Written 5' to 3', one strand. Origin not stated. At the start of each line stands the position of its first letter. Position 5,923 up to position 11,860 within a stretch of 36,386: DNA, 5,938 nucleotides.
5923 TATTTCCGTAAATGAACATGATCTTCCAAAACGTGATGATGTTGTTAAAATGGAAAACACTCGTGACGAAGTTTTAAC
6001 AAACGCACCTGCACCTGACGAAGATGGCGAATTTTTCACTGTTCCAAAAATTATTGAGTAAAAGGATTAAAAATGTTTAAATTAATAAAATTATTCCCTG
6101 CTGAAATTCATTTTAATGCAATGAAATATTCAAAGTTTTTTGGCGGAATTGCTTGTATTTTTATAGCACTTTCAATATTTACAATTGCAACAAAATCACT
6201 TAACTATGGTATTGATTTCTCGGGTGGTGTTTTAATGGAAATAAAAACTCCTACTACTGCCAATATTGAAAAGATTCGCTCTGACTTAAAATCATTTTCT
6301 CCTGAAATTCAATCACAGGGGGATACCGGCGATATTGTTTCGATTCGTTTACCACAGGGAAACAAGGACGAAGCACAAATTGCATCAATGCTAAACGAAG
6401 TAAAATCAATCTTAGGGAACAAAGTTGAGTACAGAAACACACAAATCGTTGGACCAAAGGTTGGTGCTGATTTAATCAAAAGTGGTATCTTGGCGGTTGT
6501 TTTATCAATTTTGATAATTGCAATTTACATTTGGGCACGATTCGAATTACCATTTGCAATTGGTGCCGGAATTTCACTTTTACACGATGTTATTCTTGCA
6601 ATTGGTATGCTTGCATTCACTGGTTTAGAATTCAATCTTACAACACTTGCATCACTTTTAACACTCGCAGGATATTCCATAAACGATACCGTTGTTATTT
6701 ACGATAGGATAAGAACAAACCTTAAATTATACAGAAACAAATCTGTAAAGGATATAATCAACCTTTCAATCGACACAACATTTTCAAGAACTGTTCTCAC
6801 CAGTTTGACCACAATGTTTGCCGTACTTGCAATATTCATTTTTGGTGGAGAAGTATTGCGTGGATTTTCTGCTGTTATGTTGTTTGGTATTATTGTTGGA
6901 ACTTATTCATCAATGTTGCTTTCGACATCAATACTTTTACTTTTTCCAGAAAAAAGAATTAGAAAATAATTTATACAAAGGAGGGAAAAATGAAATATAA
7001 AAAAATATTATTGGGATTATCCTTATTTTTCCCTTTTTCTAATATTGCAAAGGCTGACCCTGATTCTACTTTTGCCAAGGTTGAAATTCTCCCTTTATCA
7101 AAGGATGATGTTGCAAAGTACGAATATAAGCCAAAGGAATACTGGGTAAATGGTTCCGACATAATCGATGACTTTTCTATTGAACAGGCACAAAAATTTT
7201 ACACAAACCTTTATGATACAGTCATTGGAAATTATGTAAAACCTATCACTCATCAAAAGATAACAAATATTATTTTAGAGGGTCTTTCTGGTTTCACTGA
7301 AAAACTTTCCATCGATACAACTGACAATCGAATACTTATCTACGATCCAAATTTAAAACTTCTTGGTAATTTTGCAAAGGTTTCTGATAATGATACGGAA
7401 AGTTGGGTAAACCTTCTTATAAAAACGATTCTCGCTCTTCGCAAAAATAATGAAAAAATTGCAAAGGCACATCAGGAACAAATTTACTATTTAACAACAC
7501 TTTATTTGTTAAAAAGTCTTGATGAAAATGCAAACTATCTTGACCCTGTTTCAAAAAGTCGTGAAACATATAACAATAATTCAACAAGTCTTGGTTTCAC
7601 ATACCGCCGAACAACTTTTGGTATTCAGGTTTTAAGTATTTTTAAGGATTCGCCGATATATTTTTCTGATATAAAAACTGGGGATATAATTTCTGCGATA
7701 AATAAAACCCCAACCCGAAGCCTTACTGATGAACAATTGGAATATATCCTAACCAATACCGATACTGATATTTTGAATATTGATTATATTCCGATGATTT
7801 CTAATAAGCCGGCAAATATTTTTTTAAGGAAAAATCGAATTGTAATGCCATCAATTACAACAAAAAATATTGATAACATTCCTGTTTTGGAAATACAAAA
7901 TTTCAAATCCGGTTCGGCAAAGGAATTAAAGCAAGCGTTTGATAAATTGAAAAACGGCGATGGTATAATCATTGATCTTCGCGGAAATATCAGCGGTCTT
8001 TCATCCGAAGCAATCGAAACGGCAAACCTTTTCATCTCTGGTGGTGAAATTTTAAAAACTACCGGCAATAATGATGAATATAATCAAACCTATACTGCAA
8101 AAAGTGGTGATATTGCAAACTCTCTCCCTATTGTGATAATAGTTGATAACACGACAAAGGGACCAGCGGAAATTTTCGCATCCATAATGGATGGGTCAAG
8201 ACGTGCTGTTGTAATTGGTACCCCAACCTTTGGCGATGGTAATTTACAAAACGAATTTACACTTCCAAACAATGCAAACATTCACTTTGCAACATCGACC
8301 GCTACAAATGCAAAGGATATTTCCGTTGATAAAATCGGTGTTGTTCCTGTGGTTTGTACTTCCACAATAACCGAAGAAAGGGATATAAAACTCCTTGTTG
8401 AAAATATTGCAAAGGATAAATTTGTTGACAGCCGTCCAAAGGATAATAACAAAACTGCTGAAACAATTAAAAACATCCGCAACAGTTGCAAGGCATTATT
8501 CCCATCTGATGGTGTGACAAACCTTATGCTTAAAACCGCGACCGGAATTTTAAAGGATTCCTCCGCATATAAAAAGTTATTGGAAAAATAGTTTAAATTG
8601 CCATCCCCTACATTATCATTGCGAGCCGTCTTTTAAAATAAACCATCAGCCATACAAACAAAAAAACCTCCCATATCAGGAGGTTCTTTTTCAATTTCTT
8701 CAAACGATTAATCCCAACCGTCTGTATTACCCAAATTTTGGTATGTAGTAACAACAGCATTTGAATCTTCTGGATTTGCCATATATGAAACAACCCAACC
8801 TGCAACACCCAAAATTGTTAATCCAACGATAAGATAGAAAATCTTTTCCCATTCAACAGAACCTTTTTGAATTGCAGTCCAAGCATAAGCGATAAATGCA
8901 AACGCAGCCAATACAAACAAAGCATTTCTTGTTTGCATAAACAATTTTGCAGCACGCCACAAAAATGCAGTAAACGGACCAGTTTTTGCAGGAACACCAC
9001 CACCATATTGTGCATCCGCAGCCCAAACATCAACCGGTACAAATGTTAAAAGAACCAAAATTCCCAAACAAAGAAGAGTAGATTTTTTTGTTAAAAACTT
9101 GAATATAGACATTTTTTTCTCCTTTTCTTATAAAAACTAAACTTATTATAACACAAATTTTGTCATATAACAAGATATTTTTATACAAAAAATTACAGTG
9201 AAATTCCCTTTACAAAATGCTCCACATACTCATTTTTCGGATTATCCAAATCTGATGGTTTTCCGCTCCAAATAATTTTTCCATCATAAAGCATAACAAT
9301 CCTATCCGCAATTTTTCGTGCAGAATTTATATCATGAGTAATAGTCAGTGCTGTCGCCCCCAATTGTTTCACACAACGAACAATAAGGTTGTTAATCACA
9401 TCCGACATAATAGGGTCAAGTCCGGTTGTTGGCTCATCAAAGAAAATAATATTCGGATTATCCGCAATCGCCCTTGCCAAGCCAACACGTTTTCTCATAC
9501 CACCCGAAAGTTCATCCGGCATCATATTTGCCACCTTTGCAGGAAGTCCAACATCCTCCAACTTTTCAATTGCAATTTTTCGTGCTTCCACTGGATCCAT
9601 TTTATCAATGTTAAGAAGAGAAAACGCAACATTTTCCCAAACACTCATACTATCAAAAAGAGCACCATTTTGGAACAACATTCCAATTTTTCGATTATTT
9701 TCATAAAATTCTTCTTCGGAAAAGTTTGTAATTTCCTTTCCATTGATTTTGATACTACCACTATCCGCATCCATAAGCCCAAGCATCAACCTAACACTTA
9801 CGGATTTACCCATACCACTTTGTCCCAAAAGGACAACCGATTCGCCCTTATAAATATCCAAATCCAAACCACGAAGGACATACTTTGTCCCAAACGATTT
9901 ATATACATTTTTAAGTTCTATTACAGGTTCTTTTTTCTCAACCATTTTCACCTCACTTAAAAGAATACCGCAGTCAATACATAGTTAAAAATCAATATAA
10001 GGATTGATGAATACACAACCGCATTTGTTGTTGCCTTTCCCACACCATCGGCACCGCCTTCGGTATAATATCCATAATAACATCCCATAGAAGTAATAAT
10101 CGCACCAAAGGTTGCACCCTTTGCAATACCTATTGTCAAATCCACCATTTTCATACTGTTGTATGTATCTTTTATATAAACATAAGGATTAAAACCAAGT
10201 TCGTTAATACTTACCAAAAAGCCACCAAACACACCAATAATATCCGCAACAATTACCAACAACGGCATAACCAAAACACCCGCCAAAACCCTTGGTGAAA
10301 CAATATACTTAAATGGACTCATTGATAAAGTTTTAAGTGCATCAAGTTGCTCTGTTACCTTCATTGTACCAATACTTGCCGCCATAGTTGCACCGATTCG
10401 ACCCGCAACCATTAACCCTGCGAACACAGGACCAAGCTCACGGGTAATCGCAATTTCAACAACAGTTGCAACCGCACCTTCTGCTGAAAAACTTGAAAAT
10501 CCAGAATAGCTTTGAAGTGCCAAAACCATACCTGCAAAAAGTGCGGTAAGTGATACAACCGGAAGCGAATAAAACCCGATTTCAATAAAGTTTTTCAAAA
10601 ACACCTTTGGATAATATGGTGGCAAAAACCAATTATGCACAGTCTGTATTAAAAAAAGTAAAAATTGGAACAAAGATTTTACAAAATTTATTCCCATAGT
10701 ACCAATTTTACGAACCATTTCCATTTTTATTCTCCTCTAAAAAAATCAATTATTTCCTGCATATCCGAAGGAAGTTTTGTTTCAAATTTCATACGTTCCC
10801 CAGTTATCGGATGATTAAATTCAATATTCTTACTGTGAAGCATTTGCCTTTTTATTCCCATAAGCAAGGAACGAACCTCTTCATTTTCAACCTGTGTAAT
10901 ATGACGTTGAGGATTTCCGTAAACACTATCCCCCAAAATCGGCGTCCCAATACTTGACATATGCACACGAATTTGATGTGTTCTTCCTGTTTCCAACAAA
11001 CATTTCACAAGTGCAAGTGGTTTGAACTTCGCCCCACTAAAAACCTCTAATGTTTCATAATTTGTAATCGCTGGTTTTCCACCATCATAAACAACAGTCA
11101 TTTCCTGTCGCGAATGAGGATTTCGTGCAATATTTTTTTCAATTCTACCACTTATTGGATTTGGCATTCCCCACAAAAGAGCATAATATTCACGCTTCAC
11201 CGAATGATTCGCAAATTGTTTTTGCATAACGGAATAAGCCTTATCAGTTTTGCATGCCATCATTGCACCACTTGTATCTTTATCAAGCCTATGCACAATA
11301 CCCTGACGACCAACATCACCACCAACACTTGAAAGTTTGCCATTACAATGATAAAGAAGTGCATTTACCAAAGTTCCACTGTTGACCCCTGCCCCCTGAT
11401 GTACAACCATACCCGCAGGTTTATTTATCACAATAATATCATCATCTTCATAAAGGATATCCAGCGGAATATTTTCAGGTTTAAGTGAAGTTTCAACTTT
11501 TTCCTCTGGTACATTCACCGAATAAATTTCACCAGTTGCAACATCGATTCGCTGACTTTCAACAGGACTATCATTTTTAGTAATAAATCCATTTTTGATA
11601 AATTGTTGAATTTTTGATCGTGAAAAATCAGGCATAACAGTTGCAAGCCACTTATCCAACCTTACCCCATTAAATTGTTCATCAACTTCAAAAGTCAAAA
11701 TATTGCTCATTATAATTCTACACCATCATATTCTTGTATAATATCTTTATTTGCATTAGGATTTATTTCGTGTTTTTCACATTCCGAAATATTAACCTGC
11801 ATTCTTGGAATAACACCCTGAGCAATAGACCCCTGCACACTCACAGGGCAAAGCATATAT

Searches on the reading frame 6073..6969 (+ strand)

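Call 7: search_protein_families(library=pfam, proteins=[window:6073-6969:+], max_evalue=0.00001)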
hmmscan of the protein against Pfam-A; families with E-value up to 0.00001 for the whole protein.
window:6073-6969:+ (298 aa): 1 family
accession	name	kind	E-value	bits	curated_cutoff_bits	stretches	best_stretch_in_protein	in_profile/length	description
PF02355.23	SecD_SecF_C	-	7.2e-62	208.6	20.5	1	115-291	10-186/189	Protein export membrane protein SecD/SecF, C-terminal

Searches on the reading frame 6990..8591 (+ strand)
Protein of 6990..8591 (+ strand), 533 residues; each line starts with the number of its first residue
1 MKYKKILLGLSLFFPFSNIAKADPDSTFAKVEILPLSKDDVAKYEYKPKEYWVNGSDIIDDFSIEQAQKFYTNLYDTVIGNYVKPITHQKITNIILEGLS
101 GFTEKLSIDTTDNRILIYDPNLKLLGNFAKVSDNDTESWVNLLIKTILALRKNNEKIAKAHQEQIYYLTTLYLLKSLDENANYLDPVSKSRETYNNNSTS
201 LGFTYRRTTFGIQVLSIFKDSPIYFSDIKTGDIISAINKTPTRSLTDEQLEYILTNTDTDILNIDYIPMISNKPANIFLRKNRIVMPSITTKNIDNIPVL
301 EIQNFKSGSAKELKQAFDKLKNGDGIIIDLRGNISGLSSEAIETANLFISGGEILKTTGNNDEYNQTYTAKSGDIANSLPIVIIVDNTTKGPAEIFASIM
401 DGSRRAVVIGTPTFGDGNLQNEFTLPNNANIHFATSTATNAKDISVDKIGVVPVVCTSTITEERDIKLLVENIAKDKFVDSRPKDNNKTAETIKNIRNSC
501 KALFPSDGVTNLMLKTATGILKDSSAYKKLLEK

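Call 7: search_protein_families(library=pfam, proteins=[window:6990-8591:+], max_evalue=0.00001)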
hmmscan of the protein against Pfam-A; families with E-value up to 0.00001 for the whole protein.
window:6990-8591:+ (533 aa): 1 family
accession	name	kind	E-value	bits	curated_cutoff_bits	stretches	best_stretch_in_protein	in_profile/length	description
PF03572.23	Peptidase_S41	-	1.6e-29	103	24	1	297-453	2-161/165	Peptidase family S41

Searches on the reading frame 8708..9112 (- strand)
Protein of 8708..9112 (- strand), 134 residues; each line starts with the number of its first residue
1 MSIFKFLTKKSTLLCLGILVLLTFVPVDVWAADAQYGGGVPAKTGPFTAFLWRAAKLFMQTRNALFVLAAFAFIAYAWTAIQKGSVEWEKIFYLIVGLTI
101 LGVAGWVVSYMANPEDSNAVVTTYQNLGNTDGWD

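Call 7: search_protein_families(library=pfam, proteins=[window:8708-9112:-], max_evalue=0.00001)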
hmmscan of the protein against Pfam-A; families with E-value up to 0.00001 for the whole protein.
window:8708-9112:- (134 aa): 0 families

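Call 61: search_protein_families(library=pfam, proteins=[window:8708-9112:-], max_evalue=0.1)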
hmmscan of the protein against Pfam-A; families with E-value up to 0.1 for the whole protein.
window:8708-9112:- (134 aa): 1 family
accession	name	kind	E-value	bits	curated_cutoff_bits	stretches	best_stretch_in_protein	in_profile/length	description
PF04956.18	TrbC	-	0.0047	17.6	27.9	1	5-110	4-97/98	TrbC/VIRB2 pilin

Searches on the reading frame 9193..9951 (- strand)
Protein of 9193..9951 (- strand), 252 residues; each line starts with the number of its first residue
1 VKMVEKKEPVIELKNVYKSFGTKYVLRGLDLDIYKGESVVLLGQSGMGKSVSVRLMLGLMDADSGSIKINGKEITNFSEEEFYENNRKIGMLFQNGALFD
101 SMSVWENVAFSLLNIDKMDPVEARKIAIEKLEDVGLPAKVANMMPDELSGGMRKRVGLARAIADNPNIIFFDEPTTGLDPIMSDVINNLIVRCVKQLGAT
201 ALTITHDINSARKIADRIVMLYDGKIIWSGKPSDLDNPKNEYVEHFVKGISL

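Call 7: search_protein_families(library=pfam, proteins=[window:9193-9951:-], max_evalue=0.00001)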
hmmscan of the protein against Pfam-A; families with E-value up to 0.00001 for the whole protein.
window:9193-9951:- (252 aa): 1 family
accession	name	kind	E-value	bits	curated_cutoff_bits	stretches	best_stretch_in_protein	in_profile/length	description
PF00005.33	ABC_tran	-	1e-31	110.8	25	1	26-176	1-137/137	ABC transporter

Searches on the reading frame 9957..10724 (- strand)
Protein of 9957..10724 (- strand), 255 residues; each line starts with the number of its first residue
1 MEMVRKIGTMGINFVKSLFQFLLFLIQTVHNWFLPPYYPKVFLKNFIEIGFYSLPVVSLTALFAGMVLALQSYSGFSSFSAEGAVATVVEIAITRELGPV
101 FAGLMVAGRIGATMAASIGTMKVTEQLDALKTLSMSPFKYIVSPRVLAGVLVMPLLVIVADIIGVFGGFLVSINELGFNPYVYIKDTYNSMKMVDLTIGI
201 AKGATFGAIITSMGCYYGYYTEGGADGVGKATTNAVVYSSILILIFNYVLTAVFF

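Call 7: search_protein_families(library=pfam, proteins=[window:9957-10724:-], max_evalue=0.00001)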
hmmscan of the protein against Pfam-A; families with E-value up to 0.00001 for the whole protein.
window:9957-10724:- (255 aa): 1 family
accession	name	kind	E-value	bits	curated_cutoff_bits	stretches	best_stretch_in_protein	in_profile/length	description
PF02405.21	MlaE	-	7.6e-75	251.6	22.5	1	43-252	2-211/212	Permease MlaE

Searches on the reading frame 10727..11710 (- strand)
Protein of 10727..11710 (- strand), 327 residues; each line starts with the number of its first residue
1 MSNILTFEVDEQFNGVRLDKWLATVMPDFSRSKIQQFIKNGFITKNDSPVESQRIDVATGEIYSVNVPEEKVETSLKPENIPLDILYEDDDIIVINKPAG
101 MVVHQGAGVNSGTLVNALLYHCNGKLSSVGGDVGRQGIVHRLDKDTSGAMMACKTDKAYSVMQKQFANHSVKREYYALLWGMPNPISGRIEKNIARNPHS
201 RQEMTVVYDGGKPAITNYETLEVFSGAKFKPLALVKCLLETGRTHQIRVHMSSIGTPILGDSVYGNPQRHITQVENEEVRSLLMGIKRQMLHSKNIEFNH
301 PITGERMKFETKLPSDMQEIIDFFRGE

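Call 7: search_protein_families(library=pfam, proteins=[window:10727-11710:-], max_evalue=0.00001)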
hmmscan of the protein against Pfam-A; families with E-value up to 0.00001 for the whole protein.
window:10727-11710:- (327 aa): 1 family
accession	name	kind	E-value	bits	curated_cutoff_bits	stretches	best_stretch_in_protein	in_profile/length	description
PF00849.27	PseudoU_synth_2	-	1.3e-31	110.3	26.8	1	91-253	1-152/152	RNA pseudouridylate synthase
